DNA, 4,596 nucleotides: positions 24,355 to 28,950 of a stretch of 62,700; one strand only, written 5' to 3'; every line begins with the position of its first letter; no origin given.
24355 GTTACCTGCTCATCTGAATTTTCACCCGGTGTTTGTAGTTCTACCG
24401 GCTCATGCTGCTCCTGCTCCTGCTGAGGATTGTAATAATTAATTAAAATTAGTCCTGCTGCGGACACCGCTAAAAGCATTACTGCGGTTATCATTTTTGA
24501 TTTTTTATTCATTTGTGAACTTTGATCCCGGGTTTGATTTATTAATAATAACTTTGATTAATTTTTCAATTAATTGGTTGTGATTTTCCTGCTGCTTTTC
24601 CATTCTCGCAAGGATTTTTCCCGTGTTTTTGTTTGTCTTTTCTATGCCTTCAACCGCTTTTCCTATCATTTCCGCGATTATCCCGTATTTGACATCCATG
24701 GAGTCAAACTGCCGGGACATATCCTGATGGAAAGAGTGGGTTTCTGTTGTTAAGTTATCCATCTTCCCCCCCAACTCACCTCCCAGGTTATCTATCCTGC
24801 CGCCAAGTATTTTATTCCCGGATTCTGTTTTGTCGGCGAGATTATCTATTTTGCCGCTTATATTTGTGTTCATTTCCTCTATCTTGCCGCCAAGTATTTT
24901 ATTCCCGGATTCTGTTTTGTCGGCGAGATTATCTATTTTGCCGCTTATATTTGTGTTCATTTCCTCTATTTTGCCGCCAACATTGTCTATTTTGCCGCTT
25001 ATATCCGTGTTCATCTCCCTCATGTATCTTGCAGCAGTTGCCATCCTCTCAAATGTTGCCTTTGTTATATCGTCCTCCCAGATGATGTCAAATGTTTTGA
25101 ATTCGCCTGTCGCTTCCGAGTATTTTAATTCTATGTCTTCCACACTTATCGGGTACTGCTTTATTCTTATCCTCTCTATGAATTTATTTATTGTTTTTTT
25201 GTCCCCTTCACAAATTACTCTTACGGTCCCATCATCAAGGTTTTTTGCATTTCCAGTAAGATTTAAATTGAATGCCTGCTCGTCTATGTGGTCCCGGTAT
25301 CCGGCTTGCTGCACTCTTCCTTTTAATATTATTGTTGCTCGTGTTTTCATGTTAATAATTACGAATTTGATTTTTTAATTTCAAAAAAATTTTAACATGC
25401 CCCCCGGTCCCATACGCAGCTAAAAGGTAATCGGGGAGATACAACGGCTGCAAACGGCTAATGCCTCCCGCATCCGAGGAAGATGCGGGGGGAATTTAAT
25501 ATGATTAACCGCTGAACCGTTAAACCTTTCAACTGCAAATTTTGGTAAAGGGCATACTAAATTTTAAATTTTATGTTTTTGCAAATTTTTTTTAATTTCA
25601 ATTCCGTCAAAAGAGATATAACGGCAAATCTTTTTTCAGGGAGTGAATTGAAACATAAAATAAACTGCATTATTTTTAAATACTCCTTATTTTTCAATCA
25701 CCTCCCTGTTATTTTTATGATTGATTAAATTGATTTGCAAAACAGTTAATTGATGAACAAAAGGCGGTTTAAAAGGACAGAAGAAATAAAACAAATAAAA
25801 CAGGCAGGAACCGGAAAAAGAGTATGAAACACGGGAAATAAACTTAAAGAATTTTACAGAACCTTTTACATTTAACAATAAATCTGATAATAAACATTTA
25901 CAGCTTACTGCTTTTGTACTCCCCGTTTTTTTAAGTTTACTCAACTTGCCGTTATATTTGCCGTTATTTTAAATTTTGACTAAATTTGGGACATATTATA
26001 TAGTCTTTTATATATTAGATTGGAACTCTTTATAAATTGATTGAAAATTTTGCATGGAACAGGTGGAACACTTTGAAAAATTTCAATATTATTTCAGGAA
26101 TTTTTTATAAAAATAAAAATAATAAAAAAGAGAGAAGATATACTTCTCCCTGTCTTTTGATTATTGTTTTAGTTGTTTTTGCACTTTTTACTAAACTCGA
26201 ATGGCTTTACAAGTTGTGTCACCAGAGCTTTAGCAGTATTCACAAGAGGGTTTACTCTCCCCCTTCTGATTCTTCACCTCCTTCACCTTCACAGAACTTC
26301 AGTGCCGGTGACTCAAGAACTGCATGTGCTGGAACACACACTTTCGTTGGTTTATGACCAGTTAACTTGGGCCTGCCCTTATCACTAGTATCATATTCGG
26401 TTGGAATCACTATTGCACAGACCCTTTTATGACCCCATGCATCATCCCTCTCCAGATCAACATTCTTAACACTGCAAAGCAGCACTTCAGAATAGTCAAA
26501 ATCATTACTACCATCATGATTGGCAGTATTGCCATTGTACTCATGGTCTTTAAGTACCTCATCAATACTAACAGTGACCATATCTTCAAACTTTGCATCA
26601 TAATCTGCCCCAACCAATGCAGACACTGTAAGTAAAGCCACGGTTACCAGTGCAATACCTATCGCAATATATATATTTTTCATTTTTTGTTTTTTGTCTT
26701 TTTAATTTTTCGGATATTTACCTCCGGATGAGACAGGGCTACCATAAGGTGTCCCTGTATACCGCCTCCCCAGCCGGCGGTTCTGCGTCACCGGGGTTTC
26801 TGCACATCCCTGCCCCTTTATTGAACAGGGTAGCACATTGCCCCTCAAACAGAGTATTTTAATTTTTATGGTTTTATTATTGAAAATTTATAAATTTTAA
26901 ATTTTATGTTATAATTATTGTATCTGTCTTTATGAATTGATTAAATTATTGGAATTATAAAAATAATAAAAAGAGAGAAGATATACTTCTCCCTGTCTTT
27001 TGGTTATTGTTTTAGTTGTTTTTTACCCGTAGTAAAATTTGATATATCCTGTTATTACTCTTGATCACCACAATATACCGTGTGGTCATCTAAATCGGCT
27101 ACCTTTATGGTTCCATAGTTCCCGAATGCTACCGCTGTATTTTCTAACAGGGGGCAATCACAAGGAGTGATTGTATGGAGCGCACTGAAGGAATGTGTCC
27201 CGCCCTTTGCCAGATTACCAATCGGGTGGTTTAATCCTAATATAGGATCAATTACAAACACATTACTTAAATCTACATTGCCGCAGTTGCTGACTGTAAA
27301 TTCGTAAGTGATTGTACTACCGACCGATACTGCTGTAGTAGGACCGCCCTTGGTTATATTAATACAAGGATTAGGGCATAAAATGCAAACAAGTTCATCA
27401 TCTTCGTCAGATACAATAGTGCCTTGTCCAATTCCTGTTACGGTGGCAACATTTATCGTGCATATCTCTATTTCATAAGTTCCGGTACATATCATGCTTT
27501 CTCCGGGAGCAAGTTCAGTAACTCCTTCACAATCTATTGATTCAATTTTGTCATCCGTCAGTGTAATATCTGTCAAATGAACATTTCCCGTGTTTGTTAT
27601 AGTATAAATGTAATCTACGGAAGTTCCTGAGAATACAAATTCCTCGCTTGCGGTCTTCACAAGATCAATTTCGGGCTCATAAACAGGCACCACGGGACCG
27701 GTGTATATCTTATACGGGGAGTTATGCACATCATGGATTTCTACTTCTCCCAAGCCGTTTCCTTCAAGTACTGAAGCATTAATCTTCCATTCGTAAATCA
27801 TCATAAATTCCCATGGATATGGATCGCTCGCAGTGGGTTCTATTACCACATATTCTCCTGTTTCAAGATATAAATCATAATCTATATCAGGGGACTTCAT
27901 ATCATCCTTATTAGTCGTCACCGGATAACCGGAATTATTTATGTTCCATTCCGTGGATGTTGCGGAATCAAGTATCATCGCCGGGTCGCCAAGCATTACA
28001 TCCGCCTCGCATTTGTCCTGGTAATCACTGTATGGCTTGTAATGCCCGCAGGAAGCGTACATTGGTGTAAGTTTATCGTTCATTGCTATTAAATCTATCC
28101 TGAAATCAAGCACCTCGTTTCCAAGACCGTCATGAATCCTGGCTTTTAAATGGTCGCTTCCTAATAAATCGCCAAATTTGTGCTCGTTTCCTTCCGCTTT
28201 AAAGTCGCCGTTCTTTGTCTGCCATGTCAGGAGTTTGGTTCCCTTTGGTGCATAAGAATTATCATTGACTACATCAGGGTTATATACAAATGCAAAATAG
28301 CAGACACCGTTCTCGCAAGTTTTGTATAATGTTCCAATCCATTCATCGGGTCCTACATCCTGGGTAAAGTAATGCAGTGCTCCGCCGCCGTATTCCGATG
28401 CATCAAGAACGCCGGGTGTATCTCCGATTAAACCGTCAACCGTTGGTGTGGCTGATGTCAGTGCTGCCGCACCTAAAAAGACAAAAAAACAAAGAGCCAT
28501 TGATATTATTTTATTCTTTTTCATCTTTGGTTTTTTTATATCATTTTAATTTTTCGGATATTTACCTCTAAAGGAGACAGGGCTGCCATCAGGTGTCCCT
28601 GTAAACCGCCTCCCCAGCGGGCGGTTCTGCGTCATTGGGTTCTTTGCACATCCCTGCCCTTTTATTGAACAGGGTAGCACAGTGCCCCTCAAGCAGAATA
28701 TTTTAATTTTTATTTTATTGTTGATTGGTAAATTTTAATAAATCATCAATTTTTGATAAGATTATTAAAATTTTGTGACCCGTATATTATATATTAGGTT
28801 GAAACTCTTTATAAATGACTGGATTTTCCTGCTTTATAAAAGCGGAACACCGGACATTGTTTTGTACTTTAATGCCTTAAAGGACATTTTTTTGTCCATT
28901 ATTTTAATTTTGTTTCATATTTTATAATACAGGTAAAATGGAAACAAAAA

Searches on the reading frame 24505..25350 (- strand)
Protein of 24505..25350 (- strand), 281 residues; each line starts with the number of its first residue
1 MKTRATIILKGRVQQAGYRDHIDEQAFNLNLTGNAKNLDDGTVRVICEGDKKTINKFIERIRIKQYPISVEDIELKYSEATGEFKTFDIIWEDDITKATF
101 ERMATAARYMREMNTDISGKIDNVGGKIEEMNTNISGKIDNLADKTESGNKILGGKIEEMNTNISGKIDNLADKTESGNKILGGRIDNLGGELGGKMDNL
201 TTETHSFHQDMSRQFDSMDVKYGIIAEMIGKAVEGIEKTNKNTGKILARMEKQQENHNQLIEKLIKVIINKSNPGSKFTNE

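Call 9: search_protein_families(library=pfam, proteins=[window:24505-25350:-])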
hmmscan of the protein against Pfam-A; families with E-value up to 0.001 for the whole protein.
window:24505-25350:- (281 aa): 4 families
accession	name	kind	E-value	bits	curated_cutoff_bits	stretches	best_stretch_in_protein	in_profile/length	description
PF00708.24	Acylphosphatase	-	3.2e-20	72.7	22.5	1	6-89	2-85/85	Acylphosphatase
PF23831.1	DUF7201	-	3.5e-05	24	27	0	115-188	23-88/142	Coiled-coil region of unknown function (DUF7201)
PF07889.17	DUF1664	-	5e-05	23.8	34.6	0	103-179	32-107/124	Protein of unknown function (DUF1664)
PF05823.17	Gp-FAR-1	-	0.00083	20.2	29.2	0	109-147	38-76/149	Nematode fatty acid retinoid binding protein (Gp-FAR-1)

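Call 38: find_homologous_proteins(query=window:24505-25350:-, max_evalue=0.00001)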
Query window:24505-25350:- (281 aa): 124 proteins with E <= 0.00001 among 2587 candidates; the best 120 are listed.
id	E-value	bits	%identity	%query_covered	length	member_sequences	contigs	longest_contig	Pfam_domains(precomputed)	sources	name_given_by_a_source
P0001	1.9e-171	586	98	100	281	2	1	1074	PF00708.25,PF07889.18,PF23831.2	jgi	-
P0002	5.5e-163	559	86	100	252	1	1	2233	PF00708.25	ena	-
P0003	9.9e-60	220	51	77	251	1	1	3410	PF00708.25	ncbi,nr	ncbi:MAG: acylphosphatase [Candidatus Altiarchaeota archaeon]|nr:acylphosphatase [Candidatus Altiarc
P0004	3.2e-58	215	51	77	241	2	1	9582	PF01442.24,PF06825.18,PF00708.25,PF07889.18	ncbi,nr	ncbi:MAG: acylphosphatase [ANME-2 cluster archaeon]|nr:acylphosphatase [ANME-2 cluster archaeon]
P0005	4.3e-57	212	44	95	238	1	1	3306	PF00708.25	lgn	-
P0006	2.6e-56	209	47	78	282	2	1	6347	PF05377.18,PF06825.18,PF00708.25,PF07889.18,PF05531.18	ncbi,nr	ncbi:MAG: acylphosphatase [ANME-2 cluster archaeon]|nr:acylphosphatase [ANME-2 cluster archaeon]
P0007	7.6e-54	201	46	84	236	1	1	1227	PF00708.25,PF07889.18,PF20667.4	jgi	jgi:acylphosphatase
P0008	6.0e-53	198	52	70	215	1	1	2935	PF00708.25,PF07889.18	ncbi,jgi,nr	ncbi:MAG: acylphosphatase [ANME-2 cluster archaeon]|jgi:acylphosphatase|nr:acylphosphatase [ANME-2 c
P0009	2.6e-52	196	53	63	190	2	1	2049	PF00708.25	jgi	-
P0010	3.9e-52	195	42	92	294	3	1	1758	PF00708.25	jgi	jgi:acylphosphatase/predicted nucleic acid-binding Zn-ribbon protein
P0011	1.4e-51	194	51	70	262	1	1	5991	PF00708.25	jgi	-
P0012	1.8e-51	193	64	49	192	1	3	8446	PF00708.25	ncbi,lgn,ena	-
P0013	2.0e-51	193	46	77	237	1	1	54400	PF06825.18,PF00708.25,PF07889.18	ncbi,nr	ncbi:MAG: acylphosphatase [Euryarchaeota archaeon]|nr:acylphosphatase [Euryarchaeota archaeon]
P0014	5.9e-51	192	40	92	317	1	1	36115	PF01519.23,PF00708.25,PF18460.7,PF07889.18,PF05531.18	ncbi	-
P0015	7.2e-51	191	51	73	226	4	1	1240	PF00708.25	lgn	-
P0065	6.9e-43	165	64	44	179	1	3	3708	PF00708.25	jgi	-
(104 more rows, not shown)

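Call 39: find_encoding_contigs(protein=P0002, flank=10000, max_places=4)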
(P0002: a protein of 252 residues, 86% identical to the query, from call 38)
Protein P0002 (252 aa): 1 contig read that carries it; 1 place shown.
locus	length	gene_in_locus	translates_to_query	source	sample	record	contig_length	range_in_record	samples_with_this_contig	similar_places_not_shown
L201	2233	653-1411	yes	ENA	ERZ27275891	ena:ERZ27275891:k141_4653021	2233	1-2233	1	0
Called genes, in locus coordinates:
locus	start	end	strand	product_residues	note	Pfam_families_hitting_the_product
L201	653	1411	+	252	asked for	PF00708:Acylphosphatase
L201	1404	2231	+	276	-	?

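Call 40: find_encoding_contigs(protein=P0004, flank=10000, max_places=4)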
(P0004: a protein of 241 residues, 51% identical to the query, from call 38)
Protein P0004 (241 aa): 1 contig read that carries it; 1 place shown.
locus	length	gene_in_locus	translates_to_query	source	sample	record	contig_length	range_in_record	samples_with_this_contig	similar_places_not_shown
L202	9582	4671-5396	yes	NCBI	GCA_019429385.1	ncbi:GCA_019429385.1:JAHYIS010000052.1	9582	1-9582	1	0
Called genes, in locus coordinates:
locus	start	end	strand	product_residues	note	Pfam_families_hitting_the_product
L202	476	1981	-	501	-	PF13655:RVT_N, PF00078:RVT_1, PF08388:GIIM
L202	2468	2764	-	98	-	-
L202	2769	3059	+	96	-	-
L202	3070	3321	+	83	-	-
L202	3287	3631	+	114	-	PF01850:PIN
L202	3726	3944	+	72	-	PF21748:UPF0150 (weak), PF15919:HicB_lk_antitox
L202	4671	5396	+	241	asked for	PF00708:Acylphosphatase, PF01442:Apolipoprotein (faint), PF06825:HSBP1 (faint), PF07889:DUF1664 (weak)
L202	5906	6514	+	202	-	PF00117:GATase, PF07685:GATase_3 (weak), PF01174:SNO (weak), PF07722:Peptidase_C26 (weak)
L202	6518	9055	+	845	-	PF04851:ResIII (faint), PF13191:AAA_16 (faint), PF06733:DEAD_2, PF13307:Helicase_C_2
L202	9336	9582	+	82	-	PF03807:F420_oxidored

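Call 41: find_encoding_contigs(protein=P0006, flank=10000, max_places=4)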
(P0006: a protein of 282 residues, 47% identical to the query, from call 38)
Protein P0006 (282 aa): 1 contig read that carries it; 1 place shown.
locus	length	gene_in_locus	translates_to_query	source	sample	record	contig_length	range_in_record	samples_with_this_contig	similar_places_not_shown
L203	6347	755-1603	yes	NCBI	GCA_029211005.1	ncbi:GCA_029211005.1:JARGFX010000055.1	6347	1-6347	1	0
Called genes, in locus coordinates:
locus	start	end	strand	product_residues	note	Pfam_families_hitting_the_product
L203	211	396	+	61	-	-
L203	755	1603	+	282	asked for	PF00708:Acylphosphatase, PF05377:FlaC_arch (faint), PF06825:HSBP1 (faint), PF07889:DUF1664 (faint), PF05531:NPV_P10 (faint)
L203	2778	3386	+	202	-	PF00117:GATase, PF07685:GATase_3 (weak), PF01174:SNO (weak), PF07722:Peptidase_C26 (weak)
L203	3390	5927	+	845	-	PF04851:ResIII (faint), PF13191:AAA_16 (faint), PF06733:DEAD_2, PF13307:Helicase_C_2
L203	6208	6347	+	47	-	PF03807:F420_oxidored (weak)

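Call 42: find_encoding_contigs(protein=P0003, flank=10000, max_places=4)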
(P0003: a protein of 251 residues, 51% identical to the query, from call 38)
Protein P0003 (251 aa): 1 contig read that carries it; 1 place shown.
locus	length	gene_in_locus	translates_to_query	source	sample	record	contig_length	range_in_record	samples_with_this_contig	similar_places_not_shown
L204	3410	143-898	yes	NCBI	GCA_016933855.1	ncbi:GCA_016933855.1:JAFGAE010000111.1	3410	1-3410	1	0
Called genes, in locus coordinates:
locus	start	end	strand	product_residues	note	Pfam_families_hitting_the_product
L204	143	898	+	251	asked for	PF00708:Acylphosphatase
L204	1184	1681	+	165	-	PF22296:bAvd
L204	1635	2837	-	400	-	PF00078:RVT_1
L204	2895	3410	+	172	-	PF00708:Acylphosphatase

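Call 75: find_encoding_contigs(protein=P0012, flank=10000, max_places=3)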
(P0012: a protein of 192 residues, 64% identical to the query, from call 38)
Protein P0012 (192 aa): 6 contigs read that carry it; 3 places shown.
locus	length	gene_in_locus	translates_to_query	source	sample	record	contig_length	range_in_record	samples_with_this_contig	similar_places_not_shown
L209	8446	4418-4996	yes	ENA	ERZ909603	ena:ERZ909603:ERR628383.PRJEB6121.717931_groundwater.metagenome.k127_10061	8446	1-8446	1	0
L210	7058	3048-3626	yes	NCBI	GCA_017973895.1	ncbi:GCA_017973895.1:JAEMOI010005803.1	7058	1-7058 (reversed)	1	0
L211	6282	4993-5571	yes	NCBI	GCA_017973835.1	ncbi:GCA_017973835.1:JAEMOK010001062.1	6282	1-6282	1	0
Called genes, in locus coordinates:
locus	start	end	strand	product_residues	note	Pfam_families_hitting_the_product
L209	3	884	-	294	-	?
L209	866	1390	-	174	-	PF27806:HxsD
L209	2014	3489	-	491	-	PF13173:AAA_14, PF13635:DUF4143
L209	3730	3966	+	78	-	-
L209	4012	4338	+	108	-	-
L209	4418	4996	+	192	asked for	PF00708:Acylphosphatase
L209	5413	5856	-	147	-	PF11848:DUF3368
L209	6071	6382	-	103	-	PF03683:UPF0175, PF24001:DUF7317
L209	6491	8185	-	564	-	PF01839:FG-GAP (faint), PF14783:BBS2_Mid (faint), PF13570:Beta-prop_ACSF4, PF13517:FG-GAP_3 (weak), PF13360:PQQ_2, PF25292:Beta-prop_CGLA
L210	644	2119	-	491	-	PF13173:AAA_14, PF13635:DUF4143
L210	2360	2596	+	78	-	-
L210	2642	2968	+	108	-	-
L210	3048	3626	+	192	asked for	PF00708:Acylphosphatase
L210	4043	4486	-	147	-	PF11848:DUF3368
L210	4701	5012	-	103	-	PF03683:UPF0175, PF24001:DUF7317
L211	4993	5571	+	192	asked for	PF00708:Acylphosphatase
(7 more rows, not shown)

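Call 76: find_encoding_contigs(protein=P0065, flank=10000, max_places=3)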
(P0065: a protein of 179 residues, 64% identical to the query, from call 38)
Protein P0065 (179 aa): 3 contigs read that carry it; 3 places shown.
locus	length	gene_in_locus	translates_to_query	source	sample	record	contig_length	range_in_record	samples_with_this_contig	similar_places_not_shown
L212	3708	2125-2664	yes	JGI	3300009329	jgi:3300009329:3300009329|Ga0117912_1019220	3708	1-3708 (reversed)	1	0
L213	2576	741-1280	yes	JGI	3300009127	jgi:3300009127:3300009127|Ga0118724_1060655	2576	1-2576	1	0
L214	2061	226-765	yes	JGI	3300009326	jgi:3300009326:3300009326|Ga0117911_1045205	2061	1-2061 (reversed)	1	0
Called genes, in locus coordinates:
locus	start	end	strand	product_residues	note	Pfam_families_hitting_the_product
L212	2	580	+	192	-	?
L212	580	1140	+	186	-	PF00708:Acylphosphatase (weak)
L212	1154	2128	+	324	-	PF13385:Laminin_G_3, PF02210:Laminin_G_2 (weak)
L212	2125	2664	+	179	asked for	PF00708:Acylphosphatase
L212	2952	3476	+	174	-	PF11848:DUF3368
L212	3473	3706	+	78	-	?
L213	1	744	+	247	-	?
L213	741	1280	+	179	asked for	PF00708:Acylphosphatase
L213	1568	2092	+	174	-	PF11848:DUF3368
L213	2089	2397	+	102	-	PF03683:UPF0175, PF24001:DUF7317 (weak)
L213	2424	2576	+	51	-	?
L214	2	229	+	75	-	?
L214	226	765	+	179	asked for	PF00708:Acylphosphatase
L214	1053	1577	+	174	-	PF11848:DUF3368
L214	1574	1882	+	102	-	PF03683:UPF0175, PF24001:DUF7317 (weak)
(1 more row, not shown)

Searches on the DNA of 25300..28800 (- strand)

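Call 87: search_rna_families(source=window, start=25300, end=28800, threshold=evalue, max_evalue=1)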
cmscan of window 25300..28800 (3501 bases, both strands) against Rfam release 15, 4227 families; matches with E-value up to 1: 1.
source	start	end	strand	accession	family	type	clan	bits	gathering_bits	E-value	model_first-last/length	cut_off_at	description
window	26712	26907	-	RF00064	HgcG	Gene; snRNA; snoRNA; HACA-box;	-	14.4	77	0.57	1-276/276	no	HgcG RNA (Pab40)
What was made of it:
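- On Any Rfam 15 family: Nothing matched L2 in 25300-28800 (call 87).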

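Call 88: search_dna_similar(query=window:25387-25566:-, collection=phages, mode=distant, max_evalue=0.01)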
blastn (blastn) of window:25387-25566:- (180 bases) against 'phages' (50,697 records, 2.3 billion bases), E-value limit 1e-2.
No match.
